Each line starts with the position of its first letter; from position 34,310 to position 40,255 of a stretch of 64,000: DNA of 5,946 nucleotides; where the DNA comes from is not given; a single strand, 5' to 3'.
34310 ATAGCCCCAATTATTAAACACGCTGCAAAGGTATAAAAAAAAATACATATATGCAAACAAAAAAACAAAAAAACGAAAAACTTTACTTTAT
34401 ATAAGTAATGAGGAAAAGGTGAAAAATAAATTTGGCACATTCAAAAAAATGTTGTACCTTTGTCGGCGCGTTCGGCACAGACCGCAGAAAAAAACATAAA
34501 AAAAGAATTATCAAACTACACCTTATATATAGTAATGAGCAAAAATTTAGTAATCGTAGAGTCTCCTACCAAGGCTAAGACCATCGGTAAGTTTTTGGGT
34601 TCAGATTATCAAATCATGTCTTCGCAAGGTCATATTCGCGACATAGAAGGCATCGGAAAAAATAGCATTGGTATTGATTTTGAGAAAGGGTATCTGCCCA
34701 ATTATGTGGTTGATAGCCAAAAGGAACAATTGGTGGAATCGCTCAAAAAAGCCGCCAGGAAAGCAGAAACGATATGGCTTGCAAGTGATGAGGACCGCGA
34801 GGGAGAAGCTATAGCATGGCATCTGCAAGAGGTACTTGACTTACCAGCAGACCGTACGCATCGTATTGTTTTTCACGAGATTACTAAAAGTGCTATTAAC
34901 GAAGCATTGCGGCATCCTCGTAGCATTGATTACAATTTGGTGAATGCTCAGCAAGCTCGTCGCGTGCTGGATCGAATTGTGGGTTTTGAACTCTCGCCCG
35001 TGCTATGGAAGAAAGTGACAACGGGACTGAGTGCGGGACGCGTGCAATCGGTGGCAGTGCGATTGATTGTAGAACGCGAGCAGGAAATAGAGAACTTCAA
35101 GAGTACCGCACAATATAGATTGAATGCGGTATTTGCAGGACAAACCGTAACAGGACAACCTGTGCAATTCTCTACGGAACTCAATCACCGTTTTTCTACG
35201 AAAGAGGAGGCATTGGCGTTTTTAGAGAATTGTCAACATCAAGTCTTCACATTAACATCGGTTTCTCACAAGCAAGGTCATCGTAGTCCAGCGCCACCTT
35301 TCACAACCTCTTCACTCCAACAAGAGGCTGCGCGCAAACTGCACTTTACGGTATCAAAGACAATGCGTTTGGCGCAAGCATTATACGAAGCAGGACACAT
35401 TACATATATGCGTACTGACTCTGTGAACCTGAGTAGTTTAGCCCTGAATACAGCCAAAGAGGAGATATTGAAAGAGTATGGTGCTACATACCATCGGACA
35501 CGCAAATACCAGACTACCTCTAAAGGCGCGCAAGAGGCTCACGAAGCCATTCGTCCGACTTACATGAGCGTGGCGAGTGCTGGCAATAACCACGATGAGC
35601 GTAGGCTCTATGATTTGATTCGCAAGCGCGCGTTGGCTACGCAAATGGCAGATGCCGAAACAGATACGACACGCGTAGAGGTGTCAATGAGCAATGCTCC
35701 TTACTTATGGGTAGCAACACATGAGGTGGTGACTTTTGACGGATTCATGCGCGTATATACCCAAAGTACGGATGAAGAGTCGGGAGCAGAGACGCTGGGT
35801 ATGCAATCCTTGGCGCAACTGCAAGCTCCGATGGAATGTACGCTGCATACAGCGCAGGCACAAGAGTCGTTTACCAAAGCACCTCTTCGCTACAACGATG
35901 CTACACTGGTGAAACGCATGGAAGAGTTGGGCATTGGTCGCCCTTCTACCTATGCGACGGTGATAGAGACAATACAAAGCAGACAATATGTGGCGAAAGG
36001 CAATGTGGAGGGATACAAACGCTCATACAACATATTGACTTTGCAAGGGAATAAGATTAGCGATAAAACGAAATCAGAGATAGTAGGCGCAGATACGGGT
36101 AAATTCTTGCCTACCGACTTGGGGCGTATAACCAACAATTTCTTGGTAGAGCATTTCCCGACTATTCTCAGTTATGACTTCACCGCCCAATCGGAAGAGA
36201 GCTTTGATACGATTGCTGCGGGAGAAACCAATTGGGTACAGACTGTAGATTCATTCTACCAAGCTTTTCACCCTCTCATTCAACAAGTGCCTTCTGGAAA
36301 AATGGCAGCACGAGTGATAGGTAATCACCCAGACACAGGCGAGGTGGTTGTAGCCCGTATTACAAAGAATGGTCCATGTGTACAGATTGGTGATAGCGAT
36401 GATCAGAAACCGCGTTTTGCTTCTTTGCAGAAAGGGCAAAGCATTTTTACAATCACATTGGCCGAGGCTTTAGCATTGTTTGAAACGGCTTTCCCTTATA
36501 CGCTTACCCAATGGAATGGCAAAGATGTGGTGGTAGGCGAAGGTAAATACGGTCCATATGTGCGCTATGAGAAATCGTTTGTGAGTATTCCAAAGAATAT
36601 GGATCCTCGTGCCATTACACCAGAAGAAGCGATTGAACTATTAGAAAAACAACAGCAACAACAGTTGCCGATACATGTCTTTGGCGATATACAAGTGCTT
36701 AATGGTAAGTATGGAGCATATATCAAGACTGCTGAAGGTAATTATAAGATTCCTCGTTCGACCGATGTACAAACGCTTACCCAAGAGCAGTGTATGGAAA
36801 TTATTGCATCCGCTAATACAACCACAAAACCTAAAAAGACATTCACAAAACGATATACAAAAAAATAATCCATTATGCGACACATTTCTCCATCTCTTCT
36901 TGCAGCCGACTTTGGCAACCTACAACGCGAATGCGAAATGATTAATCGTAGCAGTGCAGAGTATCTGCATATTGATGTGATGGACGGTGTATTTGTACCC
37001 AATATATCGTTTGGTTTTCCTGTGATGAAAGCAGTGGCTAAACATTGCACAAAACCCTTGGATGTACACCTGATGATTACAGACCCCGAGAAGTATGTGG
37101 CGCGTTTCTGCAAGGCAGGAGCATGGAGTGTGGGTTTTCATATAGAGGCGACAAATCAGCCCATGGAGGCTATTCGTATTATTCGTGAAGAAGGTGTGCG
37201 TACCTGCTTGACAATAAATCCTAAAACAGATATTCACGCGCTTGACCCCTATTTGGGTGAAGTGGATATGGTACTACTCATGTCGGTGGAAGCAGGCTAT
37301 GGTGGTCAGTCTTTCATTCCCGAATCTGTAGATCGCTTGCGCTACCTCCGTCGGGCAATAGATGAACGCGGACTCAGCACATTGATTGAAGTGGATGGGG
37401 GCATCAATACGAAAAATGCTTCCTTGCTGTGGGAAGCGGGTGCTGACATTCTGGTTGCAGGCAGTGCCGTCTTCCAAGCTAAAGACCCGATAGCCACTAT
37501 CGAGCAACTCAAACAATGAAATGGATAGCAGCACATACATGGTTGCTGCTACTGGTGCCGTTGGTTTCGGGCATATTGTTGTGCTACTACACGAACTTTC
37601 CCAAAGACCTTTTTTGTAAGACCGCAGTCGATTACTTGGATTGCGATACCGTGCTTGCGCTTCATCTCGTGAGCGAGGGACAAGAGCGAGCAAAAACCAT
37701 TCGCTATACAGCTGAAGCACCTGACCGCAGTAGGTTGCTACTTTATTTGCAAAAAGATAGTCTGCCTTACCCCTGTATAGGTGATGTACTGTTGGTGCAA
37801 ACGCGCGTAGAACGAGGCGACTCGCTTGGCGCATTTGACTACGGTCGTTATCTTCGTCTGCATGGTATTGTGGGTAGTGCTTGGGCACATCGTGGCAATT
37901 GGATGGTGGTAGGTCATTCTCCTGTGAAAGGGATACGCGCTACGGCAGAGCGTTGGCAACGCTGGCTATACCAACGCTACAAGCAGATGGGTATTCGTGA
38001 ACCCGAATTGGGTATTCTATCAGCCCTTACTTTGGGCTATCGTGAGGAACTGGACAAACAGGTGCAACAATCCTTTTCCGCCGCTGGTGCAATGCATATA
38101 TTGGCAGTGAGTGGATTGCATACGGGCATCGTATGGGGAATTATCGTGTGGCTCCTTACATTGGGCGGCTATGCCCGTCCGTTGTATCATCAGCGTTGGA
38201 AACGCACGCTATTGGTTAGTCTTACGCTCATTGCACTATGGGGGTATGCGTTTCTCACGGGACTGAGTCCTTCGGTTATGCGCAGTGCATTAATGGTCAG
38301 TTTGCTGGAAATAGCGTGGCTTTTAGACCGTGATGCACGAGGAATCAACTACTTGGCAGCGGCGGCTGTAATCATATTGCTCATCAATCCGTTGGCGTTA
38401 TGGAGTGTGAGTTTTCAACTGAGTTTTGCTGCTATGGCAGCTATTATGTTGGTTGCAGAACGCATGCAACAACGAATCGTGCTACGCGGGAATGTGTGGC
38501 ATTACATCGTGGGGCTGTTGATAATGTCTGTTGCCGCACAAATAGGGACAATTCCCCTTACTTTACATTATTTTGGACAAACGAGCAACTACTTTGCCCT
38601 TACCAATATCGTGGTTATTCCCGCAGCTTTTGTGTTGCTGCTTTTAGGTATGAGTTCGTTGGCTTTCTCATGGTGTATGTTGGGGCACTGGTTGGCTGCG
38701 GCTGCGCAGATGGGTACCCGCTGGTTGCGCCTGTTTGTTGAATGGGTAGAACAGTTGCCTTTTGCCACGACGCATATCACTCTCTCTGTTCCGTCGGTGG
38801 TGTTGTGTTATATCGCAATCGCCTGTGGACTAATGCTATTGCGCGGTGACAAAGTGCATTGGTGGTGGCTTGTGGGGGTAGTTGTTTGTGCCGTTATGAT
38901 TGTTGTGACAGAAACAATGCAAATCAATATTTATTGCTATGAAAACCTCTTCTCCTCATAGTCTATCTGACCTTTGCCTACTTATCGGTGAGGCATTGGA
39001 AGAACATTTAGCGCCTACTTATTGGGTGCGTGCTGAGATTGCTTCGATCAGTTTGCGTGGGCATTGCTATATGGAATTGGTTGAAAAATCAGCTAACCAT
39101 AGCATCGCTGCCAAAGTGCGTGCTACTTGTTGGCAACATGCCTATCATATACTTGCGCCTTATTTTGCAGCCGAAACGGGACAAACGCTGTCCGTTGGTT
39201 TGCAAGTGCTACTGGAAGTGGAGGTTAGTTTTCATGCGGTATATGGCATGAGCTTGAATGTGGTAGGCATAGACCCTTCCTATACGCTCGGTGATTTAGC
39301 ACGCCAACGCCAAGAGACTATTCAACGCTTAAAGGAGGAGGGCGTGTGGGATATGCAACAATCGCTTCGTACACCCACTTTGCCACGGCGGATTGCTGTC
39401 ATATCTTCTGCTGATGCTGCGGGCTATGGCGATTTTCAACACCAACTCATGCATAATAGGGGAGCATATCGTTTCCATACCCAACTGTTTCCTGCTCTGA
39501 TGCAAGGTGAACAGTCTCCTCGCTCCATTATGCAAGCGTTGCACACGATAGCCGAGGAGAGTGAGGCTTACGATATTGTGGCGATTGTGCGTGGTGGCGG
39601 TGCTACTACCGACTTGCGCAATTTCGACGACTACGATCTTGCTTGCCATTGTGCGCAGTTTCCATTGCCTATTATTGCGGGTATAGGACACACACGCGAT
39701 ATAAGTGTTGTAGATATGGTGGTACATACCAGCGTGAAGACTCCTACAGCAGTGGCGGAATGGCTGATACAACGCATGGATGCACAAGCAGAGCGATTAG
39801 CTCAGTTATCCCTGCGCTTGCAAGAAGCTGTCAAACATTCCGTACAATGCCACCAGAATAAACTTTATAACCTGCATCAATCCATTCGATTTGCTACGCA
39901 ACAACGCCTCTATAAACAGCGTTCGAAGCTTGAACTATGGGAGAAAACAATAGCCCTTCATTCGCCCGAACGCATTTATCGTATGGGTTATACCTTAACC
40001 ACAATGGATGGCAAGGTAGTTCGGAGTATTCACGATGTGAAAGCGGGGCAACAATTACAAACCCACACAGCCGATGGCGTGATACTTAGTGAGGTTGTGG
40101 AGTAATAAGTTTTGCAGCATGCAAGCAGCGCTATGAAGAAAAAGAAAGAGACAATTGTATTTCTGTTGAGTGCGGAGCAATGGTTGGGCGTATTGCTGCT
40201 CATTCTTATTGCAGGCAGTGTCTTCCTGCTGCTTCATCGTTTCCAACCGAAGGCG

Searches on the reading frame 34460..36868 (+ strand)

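Call 55: search_protein_families(library=pfam, proteins=[window:34460-36868:+])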
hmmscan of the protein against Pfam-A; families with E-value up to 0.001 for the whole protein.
window:34460-36868:+ (802 aa): 3 families
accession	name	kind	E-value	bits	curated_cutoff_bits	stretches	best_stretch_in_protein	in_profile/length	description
PF01131.25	Topoisom_bac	-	2.4e-106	356.6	35.1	2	156-514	2-360/411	DNA topoisomerase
PF13368.11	Toprim_C_rpt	-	1.2e-37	128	22.3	3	686-733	4-51/57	Topoisomerase C-terminal repeat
PF01751.28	Toprim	-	6.8e-19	68.3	23.1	1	30-141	2-96/96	Toprim domain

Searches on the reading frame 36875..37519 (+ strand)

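Call 66: search_protein_families(library=pfam, max_evalue=0.01, proteins=[window:36875-37519:+])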
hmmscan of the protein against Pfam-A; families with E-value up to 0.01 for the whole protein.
window:36875-37519:+ (214 aa): 2 families
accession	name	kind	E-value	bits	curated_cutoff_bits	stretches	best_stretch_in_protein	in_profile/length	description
PF00834.25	Ribul_P_3_epim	-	9.7e-69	231.2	21.1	1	4-200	2-198/198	Ribulose-phosphate 3 epimerase family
PF00215.30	OMPdecase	-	0.0067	16.8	27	0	170-211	178-220/221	Orotidine 5'-phosphate decarboxylase / HUMPS family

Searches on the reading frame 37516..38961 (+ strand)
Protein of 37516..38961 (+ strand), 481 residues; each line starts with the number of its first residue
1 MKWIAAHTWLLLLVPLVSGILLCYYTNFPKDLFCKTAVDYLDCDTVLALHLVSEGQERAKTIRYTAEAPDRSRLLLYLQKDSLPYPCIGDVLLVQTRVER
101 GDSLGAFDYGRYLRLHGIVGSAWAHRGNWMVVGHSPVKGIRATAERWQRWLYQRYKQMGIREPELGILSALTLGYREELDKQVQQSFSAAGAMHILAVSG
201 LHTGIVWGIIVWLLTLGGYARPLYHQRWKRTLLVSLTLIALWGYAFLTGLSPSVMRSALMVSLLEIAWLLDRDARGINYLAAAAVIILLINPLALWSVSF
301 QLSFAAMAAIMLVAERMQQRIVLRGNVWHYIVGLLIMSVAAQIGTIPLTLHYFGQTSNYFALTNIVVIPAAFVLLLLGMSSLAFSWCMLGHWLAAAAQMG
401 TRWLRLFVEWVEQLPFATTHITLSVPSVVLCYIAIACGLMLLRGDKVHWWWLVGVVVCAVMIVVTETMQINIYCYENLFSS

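Call 66: search_protein_families(library=pfam, max_evalue=0.01, proteins=[window:37516-38961:+])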
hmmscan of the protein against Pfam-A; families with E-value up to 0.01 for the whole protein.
window:37516-38961:+ (481 aa): 2 families
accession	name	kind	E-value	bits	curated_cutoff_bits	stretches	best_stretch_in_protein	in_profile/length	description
PF03772.21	Competence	-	5.6e-62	210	23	1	171-443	1-267/270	Competence protein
PF13567.11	DUF4131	-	1.3e-07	31.9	31.6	1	8-125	31-160/165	Domain of unknown function (DUF4131)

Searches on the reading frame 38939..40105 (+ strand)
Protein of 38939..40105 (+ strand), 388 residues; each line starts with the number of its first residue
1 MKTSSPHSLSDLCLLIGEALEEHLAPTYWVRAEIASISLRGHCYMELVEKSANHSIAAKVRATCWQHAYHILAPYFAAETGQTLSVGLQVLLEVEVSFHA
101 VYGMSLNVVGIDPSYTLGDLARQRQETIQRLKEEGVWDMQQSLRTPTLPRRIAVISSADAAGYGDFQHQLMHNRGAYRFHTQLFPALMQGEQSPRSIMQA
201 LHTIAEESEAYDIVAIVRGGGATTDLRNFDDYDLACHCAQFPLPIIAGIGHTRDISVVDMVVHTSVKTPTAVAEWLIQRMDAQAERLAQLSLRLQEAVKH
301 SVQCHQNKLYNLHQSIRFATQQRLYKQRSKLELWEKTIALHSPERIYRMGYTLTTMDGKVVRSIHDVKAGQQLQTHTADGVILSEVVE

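Call 66: search_protein_families(library=pfam, max_evalue=0.01, proteins=[window:38939-40105:+])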
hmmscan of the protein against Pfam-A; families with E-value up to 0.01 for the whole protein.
window:38939-40105:+ (388 aa): 2 families
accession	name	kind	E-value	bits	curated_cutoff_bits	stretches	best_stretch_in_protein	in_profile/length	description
PF02601.20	Exonuc_VII_L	-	1.5e-64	218.9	35.9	2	138-332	3-193/315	Exonuclease VII, large subunit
PF13742.12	tRNA_anti_2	-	3.6e-15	56.4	27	1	8-111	2-94/95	OB-fold nucleic acid binding domain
